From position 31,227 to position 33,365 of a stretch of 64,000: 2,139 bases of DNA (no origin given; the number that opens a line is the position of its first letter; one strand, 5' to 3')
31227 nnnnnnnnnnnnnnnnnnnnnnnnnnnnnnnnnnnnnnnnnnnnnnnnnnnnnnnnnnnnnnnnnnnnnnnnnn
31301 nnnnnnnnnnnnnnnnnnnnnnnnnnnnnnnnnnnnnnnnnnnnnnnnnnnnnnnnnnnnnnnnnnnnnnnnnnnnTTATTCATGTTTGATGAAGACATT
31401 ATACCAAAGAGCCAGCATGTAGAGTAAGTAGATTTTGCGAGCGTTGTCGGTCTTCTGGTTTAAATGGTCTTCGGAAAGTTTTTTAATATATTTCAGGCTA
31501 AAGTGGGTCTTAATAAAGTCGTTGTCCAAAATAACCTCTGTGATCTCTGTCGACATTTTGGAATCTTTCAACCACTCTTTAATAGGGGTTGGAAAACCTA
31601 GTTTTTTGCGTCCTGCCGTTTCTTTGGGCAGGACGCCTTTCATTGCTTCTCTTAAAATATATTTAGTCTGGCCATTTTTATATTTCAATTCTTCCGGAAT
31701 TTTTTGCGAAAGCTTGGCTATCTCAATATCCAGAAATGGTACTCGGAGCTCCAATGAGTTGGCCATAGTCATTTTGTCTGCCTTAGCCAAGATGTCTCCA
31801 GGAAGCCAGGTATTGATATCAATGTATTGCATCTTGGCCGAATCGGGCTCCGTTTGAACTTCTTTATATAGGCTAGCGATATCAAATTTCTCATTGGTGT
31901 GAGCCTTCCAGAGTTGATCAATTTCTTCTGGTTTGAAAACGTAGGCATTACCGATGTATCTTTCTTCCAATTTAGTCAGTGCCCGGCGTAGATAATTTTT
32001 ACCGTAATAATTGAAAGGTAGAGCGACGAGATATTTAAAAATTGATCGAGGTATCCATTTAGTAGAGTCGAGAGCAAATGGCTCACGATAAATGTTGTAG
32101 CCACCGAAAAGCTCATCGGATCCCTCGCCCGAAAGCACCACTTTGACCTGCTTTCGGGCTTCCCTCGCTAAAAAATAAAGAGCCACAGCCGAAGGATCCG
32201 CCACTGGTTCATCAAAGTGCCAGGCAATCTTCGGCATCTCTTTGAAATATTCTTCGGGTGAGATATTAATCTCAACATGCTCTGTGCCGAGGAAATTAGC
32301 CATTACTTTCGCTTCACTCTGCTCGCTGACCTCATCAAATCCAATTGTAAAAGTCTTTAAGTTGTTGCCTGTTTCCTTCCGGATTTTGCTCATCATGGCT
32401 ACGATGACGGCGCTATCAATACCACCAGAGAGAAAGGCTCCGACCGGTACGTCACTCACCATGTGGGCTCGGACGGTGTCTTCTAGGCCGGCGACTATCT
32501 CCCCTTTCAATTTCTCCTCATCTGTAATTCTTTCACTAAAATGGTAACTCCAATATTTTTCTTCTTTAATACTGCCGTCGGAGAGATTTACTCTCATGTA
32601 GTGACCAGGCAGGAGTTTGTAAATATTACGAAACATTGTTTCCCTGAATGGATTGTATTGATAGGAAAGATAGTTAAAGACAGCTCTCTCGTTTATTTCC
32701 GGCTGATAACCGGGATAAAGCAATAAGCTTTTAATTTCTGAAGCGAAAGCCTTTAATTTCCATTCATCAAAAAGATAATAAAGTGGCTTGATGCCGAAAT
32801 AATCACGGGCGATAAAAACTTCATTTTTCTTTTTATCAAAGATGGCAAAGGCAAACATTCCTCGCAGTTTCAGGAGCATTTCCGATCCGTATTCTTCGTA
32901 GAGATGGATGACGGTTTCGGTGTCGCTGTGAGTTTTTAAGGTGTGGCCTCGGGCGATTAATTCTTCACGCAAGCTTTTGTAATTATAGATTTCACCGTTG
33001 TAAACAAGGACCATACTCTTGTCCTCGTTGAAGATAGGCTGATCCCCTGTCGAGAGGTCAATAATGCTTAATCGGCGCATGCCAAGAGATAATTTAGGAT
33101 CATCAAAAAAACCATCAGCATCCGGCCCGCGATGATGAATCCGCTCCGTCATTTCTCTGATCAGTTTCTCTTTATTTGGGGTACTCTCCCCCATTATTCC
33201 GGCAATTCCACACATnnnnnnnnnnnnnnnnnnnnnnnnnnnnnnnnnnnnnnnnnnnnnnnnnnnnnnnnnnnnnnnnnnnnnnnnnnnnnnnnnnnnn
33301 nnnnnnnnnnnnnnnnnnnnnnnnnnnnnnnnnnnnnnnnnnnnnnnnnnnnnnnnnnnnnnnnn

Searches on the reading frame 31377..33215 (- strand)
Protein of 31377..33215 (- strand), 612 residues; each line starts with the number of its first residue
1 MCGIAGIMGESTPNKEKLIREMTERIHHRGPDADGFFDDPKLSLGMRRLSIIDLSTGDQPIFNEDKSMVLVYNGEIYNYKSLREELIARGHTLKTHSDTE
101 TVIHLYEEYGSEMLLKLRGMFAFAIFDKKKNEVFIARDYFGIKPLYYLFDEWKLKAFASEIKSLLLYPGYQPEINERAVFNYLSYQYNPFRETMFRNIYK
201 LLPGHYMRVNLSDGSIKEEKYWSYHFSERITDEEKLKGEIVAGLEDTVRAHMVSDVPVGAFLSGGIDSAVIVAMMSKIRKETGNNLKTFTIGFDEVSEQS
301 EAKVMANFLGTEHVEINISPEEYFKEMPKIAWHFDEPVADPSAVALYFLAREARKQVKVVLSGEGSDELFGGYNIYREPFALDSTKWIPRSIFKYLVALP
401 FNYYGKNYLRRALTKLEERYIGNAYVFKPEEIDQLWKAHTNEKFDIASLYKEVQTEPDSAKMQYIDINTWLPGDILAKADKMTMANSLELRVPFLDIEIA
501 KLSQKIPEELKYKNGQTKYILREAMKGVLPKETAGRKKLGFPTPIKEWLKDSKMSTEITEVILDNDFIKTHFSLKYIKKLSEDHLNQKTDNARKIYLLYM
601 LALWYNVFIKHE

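Call 47: search_protein_families(library=pfam, proteins=[window:31377-33215:-], max_evalue=0.01)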
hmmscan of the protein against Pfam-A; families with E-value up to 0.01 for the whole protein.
window:31377-33215:- (612 aa): 5 families
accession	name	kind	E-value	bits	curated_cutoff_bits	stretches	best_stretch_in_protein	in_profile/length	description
PF00733.27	Asn_synthase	-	7.1e-99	332.2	21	1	243-605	5-353/354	Asparagine synthase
PF13537.11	GATase_7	-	1.4e-45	154.7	25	1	47-165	2-122/123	Glutamine amidotransferase domain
PF13522.11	GATase_6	-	8.1e-38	129.8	27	1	31-160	1-130/130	Glutamine amidotransferase domain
PF12481.13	DUF3700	-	0.00042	20.3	27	1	112-147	124-159/228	Aluminium induced protein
PF02540.23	NAD_synthase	-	0.0036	16.9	21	1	239-321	4-84/242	NAD synthase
